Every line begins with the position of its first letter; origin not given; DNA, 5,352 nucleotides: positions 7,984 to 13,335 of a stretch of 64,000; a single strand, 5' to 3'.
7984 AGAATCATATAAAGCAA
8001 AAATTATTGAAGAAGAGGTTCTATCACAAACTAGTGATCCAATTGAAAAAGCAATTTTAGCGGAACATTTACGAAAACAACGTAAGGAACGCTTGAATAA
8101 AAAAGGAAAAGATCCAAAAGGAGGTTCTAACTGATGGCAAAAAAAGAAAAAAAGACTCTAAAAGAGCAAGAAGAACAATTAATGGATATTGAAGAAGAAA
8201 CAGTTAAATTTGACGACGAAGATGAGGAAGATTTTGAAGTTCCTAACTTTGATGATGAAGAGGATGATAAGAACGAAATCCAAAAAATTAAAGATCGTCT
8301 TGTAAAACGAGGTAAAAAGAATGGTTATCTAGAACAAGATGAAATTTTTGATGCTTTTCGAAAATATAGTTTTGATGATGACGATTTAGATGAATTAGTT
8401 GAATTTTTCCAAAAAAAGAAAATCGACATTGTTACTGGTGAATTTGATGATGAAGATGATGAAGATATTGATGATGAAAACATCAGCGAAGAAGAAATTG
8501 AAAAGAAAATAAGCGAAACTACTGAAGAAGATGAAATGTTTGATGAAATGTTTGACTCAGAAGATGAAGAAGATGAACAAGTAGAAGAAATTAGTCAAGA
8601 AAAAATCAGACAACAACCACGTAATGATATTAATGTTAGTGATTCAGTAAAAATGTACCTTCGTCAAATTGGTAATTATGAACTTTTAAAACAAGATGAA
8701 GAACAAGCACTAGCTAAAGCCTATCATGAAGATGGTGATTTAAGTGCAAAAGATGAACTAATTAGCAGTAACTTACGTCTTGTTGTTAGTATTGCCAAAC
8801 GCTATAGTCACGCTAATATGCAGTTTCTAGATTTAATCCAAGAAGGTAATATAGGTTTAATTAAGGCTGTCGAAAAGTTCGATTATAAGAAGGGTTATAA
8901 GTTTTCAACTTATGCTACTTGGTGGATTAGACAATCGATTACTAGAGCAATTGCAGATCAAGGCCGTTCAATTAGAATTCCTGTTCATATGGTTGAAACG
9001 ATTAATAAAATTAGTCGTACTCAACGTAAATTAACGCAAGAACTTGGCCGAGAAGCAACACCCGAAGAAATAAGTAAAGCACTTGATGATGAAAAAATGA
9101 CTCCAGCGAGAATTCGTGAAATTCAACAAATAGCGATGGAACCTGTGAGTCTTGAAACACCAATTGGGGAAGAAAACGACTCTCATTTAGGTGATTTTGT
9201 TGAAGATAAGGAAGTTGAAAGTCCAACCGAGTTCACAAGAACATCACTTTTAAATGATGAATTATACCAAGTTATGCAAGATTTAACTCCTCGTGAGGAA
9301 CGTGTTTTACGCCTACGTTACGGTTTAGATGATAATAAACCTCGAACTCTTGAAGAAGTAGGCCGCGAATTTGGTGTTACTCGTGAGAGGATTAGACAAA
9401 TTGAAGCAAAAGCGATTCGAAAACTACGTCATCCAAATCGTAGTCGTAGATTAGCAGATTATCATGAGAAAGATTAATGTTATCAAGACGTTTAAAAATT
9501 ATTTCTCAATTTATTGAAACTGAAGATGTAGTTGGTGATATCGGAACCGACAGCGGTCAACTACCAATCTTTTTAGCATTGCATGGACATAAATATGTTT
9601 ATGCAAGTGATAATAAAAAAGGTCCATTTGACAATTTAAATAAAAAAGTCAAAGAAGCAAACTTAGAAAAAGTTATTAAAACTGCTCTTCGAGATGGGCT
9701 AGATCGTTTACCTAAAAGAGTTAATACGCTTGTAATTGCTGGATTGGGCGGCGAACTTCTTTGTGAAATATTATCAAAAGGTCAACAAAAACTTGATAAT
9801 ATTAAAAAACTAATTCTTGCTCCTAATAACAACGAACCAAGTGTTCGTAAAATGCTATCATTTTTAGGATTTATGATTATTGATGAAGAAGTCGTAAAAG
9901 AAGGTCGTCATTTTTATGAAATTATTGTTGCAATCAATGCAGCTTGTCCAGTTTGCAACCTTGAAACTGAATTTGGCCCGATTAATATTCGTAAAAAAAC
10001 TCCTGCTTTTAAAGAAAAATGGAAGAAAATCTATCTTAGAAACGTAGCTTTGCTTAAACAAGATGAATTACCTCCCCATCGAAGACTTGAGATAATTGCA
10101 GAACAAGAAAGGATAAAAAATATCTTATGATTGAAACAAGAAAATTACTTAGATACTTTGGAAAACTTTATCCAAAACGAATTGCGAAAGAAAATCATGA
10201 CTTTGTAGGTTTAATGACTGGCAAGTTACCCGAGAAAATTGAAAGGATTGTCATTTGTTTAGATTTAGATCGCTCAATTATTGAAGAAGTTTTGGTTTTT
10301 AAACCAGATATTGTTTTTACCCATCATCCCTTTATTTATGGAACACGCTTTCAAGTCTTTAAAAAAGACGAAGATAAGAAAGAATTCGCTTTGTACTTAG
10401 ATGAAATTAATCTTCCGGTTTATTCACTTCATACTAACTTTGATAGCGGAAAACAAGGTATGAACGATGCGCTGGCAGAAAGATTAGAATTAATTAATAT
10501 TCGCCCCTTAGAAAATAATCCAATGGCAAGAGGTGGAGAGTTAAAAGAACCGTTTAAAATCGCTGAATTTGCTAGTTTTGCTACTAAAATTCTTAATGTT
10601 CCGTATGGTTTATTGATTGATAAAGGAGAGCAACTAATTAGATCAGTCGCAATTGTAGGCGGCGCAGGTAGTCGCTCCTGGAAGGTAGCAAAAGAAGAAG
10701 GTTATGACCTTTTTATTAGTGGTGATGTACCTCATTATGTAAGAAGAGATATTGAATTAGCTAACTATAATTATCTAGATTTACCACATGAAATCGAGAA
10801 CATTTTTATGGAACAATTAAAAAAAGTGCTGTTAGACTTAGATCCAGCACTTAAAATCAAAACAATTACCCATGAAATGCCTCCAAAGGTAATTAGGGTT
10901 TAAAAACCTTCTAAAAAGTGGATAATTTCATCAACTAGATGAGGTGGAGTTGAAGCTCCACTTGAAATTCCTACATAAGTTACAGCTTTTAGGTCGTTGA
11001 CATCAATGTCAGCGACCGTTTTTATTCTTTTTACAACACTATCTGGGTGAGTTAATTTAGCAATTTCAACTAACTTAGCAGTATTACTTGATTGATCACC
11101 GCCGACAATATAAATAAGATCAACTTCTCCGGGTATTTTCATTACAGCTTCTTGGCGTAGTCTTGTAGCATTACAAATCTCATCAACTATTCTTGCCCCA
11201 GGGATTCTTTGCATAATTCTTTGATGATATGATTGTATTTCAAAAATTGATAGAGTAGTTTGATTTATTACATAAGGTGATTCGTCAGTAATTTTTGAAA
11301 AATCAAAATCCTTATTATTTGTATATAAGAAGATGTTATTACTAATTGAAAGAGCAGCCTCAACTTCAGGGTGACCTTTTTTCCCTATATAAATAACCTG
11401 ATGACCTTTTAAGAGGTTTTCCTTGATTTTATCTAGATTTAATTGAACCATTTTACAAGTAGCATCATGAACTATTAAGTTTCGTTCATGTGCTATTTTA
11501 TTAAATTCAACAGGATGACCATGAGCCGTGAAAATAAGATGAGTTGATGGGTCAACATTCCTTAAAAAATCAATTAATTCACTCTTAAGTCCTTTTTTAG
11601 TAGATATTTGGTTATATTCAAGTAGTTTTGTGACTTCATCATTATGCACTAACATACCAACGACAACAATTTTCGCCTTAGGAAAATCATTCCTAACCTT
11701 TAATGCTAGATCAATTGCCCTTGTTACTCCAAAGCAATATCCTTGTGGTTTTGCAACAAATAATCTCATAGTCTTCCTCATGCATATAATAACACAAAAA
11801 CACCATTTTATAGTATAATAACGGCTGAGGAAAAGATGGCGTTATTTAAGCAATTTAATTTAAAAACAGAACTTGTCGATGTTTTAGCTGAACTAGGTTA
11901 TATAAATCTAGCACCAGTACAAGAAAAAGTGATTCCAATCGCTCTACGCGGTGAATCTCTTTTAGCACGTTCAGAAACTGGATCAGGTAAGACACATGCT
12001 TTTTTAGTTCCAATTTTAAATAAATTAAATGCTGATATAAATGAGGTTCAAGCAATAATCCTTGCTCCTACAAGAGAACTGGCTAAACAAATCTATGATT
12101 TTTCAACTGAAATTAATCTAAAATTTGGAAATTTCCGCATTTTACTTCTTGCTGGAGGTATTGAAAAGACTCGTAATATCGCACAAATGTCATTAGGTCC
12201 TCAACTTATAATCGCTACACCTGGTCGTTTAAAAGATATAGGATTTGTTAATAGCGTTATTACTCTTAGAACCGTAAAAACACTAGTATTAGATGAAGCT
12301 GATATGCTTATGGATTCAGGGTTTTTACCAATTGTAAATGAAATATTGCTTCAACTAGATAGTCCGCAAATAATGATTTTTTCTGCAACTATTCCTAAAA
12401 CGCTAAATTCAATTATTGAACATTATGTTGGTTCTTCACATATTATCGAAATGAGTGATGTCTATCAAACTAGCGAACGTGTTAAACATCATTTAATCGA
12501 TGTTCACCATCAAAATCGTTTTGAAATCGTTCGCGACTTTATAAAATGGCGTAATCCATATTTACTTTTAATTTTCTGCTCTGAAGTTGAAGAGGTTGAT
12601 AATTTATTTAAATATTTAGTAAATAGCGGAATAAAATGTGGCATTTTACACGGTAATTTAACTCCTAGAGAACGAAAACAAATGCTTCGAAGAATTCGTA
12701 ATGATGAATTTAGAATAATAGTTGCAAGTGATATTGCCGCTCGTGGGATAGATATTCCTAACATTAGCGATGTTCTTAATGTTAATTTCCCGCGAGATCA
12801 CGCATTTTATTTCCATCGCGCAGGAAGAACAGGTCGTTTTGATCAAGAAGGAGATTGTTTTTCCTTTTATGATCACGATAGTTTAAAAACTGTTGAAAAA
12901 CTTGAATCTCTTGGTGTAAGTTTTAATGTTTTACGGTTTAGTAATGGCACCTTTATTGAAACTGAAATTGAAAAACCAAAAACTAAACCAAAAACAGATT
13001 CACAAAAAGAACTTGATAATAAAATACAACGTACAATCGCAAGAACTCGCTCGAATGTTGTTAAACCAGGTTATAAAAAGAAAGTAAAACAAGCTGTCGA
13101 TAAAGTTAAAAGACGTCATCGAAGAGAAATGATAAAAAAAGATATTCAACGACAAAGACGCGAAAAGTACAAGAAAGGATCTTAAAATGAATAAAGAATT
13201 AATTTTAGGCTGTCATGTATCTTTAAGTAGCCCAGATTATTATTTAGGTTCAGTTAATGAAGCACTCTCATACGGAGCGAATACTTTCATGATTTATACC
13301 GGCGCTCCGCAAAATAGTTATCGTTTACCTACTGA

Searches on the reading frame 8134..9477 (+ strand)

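Call 41: search_protein_families(library=pfam, proteins=[window:8134-9477:+])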
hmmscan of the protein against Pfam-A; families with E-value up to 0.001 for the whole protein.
window:8134-9477:+ (447 aa): 5 families
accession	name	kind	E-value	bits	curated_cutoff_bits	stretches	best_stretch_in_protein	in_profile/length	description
PF04539.22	Sigma70_r3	-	7.1e-26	90.6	25.3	1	288-366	1-76/78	Sigma-70 region 3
PF04542.20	Sigma70_r2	-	5.8e-23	80.9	24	1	209-278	1-70/71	Sigma-70 region 2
PF04545.22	Sigma70_r4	-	1.4e-18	66.5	24.1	1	381-433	2-50/50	Sigma-70, region 4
PF00140.25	Sigma70_r1_2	-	3.7e-10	40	22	1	170-200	1-31/34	Sigma-70 factor, region 1.2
PF03979.19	Sigma70_r1_1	-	9.1e-06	26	22.5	1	48-121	3-77/81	Sigma-70 factor, region 1.1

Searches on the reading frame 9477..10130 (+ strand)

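Call 41: search_protein_families(library=pfam, proteins=[window:9477-10130:+])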
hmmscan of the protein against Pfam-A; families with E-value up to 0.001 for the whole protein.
window:9477-10130:+ (217 aa): 2 families
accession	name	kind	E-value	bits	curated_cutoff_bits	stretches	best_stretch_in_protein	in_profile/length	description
PF12847.13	Methyltransf_18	-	5.1e-41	140.6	27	1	2-150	1-151/151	Methyltransferase domain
PF04816.18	TrmK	-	1.5e-36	126.3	27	1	21-193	3-181/205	tRNA (adenine(22)-N(1))-methyltransferase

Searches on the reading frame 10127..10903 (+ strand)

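Call 41: search_protein_families(library=pfam, proteins=[window:10127-10903:+])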
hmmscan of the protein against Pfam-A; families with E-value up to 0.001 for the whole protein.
window:10127-10903:+ (258 aa): 1 family
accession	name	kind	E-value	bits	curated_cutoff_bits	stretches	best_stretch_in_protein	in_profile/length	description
PF01784.24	DUF34_NIF3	-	2.7e-49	168.5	23.4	1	4-247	3-248/256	Duf34/NIF3 (NGG1p interacting factor 3)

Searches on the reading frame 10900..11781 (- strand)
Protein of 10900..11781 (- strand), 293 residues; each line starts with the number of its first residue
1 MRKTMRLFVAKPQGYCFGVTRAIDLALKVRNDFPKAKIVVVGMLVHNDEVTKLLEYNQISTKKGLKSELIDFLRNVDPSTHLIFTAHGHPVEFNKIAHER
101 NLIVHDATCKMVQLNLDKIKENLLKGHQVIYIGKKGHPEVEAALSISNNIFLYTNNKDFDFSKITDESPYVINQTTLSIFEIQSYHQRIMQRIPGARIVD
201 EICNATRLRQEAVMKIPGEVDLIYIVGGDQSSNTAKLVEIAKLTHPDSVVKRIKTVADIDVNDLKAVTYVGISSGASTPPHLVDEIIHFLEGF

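Call 41: search_protein_families(library=pfam, proteins=[window:10900-11781:-])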
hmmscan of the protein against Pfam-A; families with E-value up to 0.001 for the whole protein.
window:10900-11781:- (293 aa): 1 family
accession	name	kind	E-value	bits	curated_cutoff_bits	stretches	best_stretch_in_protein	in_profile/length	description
PF02401.23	LYTB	-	3.5e-69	233.5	24.5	1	9-290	3-266/267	LytB protein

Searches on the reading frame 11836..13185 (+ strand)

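Call 42: search_protein_families(library=pfam, proteins=[window:11836-13185:+])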
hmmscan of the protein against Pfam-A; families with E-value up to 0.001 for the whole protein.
window:11836-13185:+ (449 aa): 3 families
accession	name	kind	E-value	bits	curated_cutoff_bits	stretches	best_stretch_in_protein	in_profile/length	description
PF00270.35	DEAD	-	3.9e-40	137.7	26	1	27-191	2-165/167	DEAD/DEAH box helicase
PF00271.37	Helicase_C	-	2e-26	92.8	23.5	1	229-335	3-109/110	Helicase conserved C-terminal domain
PF04851.21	ResIII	-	0.0001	22.7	22.5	1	38-186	22-162/164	Type III restriction enzyme, res subunit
